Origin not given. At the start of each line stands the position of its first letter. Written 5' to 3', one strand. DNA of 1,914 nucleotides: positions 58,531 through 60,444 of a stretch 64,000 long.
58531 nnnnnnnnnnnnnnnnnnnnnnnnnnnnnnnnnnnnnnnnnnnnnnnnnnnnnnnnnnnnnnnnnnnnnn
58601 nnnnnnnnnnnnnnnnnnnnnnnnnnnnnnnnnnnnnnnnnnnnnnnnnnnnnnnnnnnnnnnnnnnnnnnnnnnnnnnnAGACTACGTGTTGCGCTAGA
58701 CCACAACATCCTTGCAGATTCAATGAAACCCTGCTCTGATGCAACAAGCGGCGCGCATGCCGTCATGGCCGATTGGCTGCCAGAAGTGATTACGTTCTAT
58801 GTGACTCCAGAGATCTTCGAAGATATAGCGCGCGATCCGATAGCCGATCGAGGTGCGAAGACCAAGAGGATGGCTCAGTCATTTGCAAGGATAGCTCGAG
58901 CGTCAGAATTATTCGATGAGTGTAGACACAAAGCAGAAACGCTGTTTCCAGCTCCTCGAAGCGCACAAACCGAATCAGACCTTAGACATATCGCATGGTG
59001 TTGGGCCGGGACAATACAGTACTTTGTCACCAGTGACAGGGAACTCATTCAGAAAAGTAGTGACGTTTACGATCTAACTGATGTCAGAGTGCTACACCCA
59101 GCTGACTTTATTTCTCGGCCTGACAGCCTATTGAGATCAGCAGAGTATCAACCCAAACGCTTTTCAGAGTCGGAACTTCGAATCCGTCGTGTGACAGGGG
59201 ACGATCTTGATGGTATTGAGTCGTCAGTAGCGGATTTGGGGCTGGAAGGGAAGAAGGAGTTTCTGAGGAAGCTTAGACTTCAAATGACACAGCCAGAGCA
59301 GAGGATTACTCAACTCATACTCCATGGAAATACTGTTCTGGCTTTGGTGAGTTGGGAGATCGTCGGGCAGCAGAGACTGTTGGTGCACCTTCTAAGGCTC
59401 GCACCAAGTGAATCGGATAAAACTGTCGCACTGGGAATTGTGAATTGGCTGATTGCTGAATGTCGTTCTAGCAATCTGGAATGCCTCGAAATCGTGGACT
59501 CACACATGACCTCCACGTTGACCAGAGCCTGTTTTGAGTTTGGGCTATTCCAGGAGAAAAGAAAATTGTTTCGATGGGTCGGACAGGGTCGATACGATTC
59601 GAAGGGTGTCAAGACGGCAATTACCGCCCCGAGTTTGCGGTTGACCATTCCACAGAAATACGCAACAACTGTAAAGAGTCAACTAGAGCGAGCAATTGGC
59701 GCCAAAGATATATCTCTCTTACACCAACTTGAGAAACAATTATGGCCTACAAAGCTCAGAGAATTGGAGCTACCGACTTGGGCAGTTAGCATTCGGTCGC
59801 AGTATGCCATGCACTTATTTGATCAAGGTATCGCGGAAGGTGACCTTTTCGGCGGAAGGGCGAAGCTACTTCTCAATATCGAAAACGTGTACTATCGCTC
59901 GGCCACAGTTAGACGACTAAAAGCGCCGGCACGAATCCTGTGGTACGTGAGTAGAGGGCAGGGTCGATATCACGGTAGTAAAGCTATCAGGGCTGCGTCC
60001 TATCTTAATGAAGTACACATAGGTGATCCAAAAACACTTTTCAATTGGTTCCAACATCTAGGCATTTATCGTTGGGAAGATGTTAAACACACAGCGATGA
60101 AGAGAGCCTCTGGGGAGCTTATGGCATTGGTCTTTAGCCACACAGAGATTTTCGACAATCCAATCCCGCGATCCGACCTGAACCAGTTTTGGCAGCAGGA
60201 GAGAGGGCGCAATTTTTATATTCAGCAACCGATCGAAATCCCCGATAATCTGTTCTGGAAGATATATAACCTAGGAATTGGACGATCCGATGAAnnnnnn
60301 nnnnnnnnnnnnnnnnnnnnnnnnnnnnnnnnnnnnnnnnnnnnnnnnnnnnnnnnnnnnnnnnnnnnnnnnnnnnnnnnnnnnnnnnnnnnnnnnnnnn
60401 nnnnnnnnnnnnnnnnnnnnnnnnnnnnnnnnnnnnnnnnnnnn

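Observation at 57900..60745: Low-GC two-gene insert: GNAT + PIN-like + GNAT-like + ASCH-like fusion overlapping a stand-alone ASCH gene (candidate RNA-targeting toxin/defence module)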

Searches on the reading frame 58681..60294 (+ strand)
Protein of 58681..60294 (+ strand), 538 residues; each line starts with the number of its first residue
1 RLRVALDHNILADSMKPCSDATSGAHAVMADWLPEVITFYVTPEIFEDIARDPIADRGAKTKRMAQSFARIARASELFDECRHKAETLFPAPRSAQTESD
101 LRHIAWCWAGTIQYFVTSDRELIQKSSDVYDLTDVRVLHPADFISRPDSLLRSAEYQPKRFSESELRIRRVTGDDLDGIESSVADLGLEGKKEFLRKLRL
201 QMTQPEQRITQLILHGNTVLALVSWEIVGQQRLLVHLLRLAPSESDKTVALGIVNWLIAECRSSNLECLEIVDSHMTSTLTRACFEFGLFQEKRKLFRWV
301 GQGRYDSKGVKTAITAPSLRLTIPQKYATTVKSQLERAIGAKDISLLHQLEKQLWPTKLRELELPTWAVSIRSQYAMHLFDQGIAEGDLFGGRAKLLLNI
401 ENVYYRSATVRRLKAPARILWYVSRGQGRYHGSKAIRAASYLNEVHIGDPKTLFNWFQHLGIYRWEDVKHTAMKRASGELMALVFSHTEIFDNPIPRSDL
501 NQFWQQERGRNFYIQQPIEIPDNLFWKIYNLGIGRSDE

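Call 18: find_homologous_proteins(query=window:58681-60294:+, max_evalue=0.001)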
Query window:58681-60294:+ (538 aa): 136 proteins with E <= 0.001 among 8000 candidates; the best 120 are listed.
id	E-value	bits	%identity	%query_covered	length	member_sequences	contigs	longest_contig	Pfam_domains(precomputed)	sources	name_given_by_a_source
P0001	1.9e-214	731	100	61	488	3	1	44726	PF13673.14,PF13508.14,PF00583.32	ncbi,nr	ncbi:MAG: GNAT family N-acetyltransferase, partial [candidate division Zixibacteria bacterium]|nr:GN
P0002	1.6e-204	698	56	100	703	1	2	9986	PF13673.14,PF13508.14,PF00583.32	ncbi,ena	-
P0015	9.5e-160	551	46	100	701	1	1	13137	PF13673.14,PF13470.13,PF00583.32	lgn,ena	-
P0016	6.0e-151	522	44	100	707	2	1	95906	PF13673.14,PF13508.14,PF13470.13,PF00583.32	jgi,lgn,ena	-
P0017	1.1e-146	508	45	100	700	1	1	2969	PF13673.14,PF13508.14,PF13470.13,PF00583.32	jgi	-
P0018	7.8e-136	472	44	95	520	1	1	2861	-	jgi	-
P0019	1.1e-133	465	41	100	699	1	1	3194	PF13673.14,PF13508.14,PF00583.32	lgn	-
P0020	1.1e-106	376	36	99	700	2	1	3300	PF13673.14,PF13508.14,PF13470.13,PF00583.32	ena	-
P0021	1.1e-103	366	36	99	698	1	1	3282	PF13673.14,PF13508.14,PF13470.13,PF00583.32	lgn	-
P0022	1.0e-102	363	36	99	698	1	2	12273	PF13673.14,PF13508.14,PF13470.13,PF00583.32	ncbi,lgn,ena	-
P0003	1.2e-101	359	34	99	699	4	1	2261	PF13673.14,PF13508.14,PF00583.32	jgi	-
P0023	1.7e-101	358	36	99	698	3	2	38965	PF13673.14,PF13508.14,PF13470.13,PF00583.32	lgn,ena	-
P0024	1.6e-100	355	36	99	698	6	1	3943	PF13673.14,PF13508.14,PF13470.13,PF00583.32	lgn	-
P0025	5.3e-99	350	35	99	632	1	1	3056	PF13673.14,PF13470.13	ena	-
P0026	1.3e-97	346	35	99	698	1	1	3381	PF13673.14,PF13508.14,PF00583.32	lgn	-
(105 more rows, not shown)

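Call 61: search_dna_similar(query=window:58681-60294:+, collection=plasmids, mode=protein, max_evalue=0.00001, max_rows=20)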
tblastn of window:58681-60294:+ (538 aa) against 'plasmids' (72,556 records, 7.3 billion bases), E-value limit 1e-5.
Records with a match: 3; places in all: 3; records where one place covers at least 80% of the query: 2.
Best place of each record, by identity: <60% 3.
By first word of the organism name: Calothrix 1; Nostoc 1; Prevotella 1.
By predicted mobility (MOB-suite, as given by PLSDB): non-mobilizable 2; mobilizable 1.
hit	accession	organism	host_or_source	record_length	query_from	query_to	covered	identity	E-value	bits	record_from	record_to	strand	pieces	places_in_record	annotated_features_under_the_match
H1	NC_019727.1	Calothrix sp. PCC 6303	-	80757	20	531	95%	26.8%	7e-46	180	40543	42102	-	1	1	GNAT family N-acetyltransferase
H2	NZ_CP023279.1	Nostoc sp. CENA543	cell culture,Brazilian saline-alkaline ...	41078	26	534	95%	26.5%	8e-42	168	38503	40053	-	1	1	GNAT family N-acetyltransferase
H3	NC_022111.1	Prevotella sp. oral taxon 299 str. F0039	Homo sapiens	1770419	134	532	74%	26.1%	7e-30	132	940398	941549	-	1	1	none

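Call 62: get_annotated_region(hit=H1, flank=7000)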
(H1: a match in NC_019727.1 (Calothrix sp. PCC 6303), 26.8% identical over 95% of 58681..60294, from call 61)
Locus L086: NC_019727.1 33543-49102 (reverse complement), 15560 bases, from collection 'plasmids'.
description: Calothrix sp. PCC 6303 plasmid pCAL6303.01, complete sequence
organism: Calothrix sp. PCC 6303 (NCBI taxid 1170562)
taxonomy: Bacteria; Cyanobacteriota; Cyanophyceae; Nostocales; Calotrichaceae; Calothrix; Calothrix sp. PCC 6303
host: -; source: -; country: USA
typing (MOB-suite, as given by PLSDB): mobilizable; relaxase MOBP
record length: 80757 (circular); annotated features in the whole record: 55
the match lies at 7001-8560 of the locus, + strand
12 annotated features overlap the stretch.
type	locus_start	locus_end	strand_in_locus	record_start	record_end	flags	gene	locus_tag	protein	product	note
CDS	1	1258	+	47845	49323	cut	-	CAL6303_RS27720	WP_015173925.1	peptidoglycan-binding protein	-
CDS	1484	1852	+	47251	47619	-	-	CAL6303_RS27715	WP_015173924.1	hypothetical protein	-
CDS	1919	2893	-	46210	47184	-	-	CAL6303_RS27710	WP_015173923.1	tyrosine-type recombinase/integrase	GO:0015074 - DNA integration [Evidence IEA]; GO:0006310 - DNA recombination [Evidence IEA]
CDS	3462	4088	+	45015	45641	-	-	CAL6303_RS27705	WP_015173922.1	hypothetical protein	-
CDS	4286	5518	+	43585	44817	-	-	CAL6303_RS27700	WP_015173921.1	DNA cytosine methyltransferase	-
CDS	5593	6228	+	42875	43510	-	-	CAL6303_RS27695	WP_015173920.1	Eco29kI family restriction endonuclease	-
CDS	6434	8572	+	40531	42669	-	-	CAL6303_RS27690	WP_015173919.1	GNAT family N-acetyltransferase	-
CDS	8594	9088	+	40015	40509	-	-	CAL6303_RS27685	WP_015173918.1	hypothetical protein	-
CDS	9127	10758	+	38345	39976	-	-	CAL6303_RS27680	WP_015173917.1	AAA family ATPase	-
CDS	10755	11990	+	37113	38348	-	-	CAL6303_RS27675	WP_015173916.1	5-methylcytosine restriction system component-like protein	-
CDS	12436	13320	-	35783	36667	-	-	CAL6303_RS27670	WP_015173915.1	DUF4351 domain-containing protein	-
CDS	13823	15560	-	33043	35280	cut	-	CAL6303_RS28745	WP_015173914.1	hypothetical protein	-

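Call 63: get_annotated_region(hit=H2, flank=7000)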
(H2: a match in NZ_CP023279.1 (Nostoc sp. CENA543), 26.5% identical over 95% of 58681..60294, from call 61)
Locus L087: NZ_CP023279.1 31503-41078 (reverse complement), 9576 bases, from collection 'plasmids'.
description: Nostoc sp. CENA543 plasmid pCENA543c, complete sequence
organism: Nostoc sp. CENA543 (NCBI taxid 1869241)
taxonomy: Bacteria; Cyanobacteriota; Cyanophyceae; Nostocales; Nostocaceae; Nostoc; Nostoc sp. CENA543
host: -; source: cell culture,Brazilian saline-alkaline lake; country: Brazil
typing (MOB-suite, as given by PLSDB): non-mobilizable
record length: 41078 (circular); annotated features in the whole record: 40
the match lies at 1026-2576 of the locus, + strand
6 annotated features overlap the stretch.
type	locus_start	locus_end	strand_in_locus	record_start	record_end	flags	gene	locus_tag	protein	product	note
CDS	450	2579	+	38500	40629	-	-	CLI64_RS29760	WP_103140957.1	GNAT family N-acetyltransferase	-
CDS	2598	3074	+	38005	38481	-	-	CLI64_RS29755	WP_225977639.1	EVE domain-containing protein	-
CDS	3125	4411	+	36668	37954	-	-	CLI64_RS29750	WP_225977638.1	AAA family ATPase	-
CDS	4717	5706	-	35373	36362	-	-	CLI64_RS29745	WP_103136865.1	AAA family ATPase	-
CDS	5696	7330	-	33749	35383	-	-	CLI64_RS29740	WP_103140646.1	DDE-type integrase/transposase/recombinase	-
CDS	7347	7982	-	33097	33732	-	-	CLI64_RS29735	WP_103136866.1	recombinase family protein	GO:0006310 - DNA recombination [Evidence IEA]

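Call 77: search_protein_families(library=pfam, proteins=[L086:6434-8569:+, L086:8594-9085:+, L086:9127-10755:+, L087:2598-3071:+, L087:3125-4408:+], max_evalue=0.01)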
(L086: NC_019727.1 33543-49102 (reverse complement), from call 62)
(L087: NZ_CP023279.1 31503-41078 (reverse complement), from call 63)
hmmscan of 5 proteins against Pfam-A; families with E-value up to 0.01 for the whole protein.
L086:6434-8569:+ (712 aa): 5 families
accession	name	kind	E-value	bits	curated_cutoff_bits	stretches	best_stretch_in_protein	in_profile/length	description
PF13673.13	Acetyltransf_10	-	2.7e-10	40.7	23.6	1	41-132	22-113/128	Acetyltransferase (GNAT) domain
PF13508.13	Acetyltransf_7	-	1.1e-08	35.8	27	1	48-126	3-82/84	Acetyltransferase (GNAT) domain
PF00583.31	Acetyltransf_1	-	1.5e-08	35.3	20.7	1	42-120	25-110/116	Acetyltransferase (GNAT) family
PF14542.12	Acetyltransf_CG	-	9.6e-06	26.1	30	1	54-111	6-64/80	GCN5-related N-acetyl-transferase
PF14779.12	BBS1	-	0.00071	19.5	27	1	297-384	115-200/254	Ciliary BBSome complex subunit 1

L086:8594-9085:+ (164 aa): 1 family
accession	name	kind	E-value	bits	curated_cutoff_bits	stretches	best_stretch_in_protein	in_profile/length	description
PF01878.24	EVE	-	0.0004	20.8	23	1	28-123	33-118/145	EVE domain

L086:9127-10755:+ (543 aa): 15 families
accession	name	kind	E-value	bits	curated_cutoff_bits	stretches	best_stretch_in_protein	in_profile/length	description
PF07728.20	AAA_5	-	9.8e-21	74.7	22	1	302-448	3-139/139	AAA domain (dynein-related subfamily)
PF00004.35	AAA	-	1.5e-09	38.8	21.2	1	302-450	2-125/131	ATPase family associated with various cellular activities (AAA)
PF13401.12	AAA_22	-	6.7e-08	33.4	27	1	301-405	8-110/130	AAA domain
PF20720.3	nSTAND3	-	4.1e-05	23.8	27.2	1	284-332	3-48/155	Novel STAND NTPase 3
PF13191.12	AAA_16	-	0.00061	20.8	32.6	1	289-354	13-80/167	AAA ATPase domain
PF00519.23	PPV_E1_C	-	0.0011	18.6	26.5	1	287-330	108-151/289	Papillomavirus helicase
PF04851.21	ResIII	-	0.0016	18.9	22.5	1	285-322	9-47/164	Type III restriction enzyme, res subunit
PF13479.12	AAA_24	-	0.0016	18.8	27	1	298-389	2-75/195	AAA domain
PF07724.20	AAA_2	-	0.0022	18.5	27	0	300-404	5-100/166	AAA domain (Cdc48 subfamily)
PF01695.23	IstB_IS21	-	0.0026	17.8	24.1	1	292-322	86-116/238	IstB-like ATP binding protein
PF13086.12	AAA_11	-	0.0042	17.3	27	1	285-323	4-42/257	AAA domain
PF02562.22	PhoH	-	0.0048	16.8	27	1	289-338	10-58/205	PhoH-like protein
PF00910.28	RNA_helicase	-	0.0062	17.4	21.5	0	302-323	2-23/105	RNA helicase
PF24883.2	NPHP3_N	-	0.0064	17.1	24.8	0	284-323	8-47/164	Nephrocystin 3, N-terminal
PF12775.13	AAA_7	-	0.0069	16.4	25.8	0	293-322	28-57/181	P-loop containing dynein motor region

L087:2598-3071:+ (158 aa): 1 family
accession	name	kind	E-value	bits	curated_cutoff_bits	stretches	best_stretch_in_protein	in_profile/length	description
PF01878.24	EVE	-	9e-05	22.9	23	1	31-145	35-143/145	EVE domain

L087:3125-4408:+ (428 aa): 12 families
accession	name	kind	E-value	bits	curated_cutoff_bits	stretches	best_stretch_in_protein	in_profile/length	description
PF07728.20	AAA_5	-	2.3e-13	50.8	22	1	302-410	3-97/139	AAA domain (dynein-related subfamily)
PF13401.12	AAA_22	-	2.3e-08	34.8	27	1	301-405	8-110/130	AAA domain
PF00004.35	AAA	-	9.5e-08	33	21.2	1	302-394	2-73/131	ATPase family associated with various cellular activities (AAA)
PF20720.3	nSTAND3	-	0.00021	21.5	27.2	1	288-332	7-48/155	Novel STAND NTPase 3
PF07724.20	AAA_2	-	0.00074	20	27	1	300-404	5-100/166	AAA domain (Cdc48 subfamily)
PF13479.12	AAA_24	-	0.0012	19.2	27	1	298-390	2-76/195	AAA domain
PF13191.12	AAA_16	-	0.0031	18.4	32.6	0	300-353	26-79/167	AAA ATPase domain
PF24883.2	NPHP3_N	-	0.0031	18.2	24.8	0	284-324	8-48/164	Nephrocystin 3, N-terminal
PF00910.28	RNA_helicase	-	0.0053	17.7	21.5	0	302-324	2-24/105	RNA helicase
PF12775.13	AAA_7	-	0.0075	16.3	25.8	0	288-323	23-58/181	P-loop containing dynein motor region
PF04851.21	ResIII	-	0.0083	16.5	22.5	0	285-324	9-49/164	Type III restriction enzyme, res subunit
PF00519.23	PPV_E1_C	-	0.0085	15.7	26.5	0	288-326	109-147/289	Papillomavirus helicase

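Call 78: search_protein_families(library=padloc, proteins=[L086:6434-8569:+, L086:8594-9085:+, L086:9127-10755:+, L087:3125-4408:+], max_evalue=0.001)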
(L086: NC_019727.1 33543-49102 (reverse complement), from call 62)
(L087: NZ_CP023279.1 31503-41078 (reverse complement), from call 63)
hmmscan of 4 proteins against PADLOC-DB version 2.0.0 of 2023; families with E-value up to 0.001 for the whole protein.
L086:6434-8569:+ (712 aa): 2 families
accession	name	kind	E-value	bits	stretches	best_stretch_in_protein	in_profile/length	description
PDLC04421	PDC-M11A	-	2.2e-10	37.8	1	518-683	312-458/486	-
PDLC04420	PDC-M11A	-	1.3e-09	35.4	1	356-696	61-358/376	-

L086:8594-9085:+ (164 aa): 4 families
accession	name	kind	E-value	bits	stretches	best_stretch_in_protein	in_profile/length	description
PDLC04425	PDC-M11B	-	1.7e-31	107.4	1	6-140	3-127/132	-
PDLC04424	PDC-M11B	-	5.4e-29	99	1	6-143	10-137/142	-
PDLC04423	PDC-M11B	-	8.4e-15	53.1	1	8-136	1-119/164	-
PDLC04420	PDC-M11A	-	6.5e-07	26.6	1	18-144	252-372/376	-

L086:9127-10755:+ (543 aa): 8 families
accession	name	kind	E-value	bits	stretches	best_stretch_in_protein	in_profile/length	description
PDLC03547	REase_II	-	2.7e-17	60.6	2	295-406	261-374/585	Type II restriction enzyme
PDLC03448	REase_II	-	1.2e-13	48.2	1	298-356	446-505/857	Type II restriction enzyme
PDLC03838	DolB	-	2.6e-05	21.6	0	302-323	170-191/375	-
PDLC02195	IetA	-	0.00011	19.6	1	295-322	134-161/395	-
PDLC02196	IetA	-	0.00019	19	1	294-322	118-146/374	-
PDLC04547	PDC-M26A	-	0.00057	16.5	0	285-409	319-435/724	-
PDLC04232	IetA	-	0.00092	16.7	0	283-322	99-140/330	-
PDLC04140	mad8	-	0.00097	16.7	0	282-338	7-66/314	mads_8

L087:3125-4408:+ (428 aa): 6 families
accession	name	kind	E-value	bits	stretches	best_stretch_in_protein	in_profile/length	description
PDLC03547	REase_II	-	1.1e-12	45.4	1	267-407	234-375/585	Type II restriction enzyme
PDLC03448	REase_II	-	3.2e-12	43.4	1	298-356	446-505/857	Type II restriction enzyme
PDLC02195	IetA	-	0.00018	18.9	1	295-322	134-161/395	-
PDLC02196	IetA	-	0.00038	18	1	294-322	118-146/374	-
PDLC04140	mad8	-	0.00047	17.8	1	284-330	13-61/314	mads_8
PDLC03838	DolB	-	0.00058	17.2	0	302-324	170-192/375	-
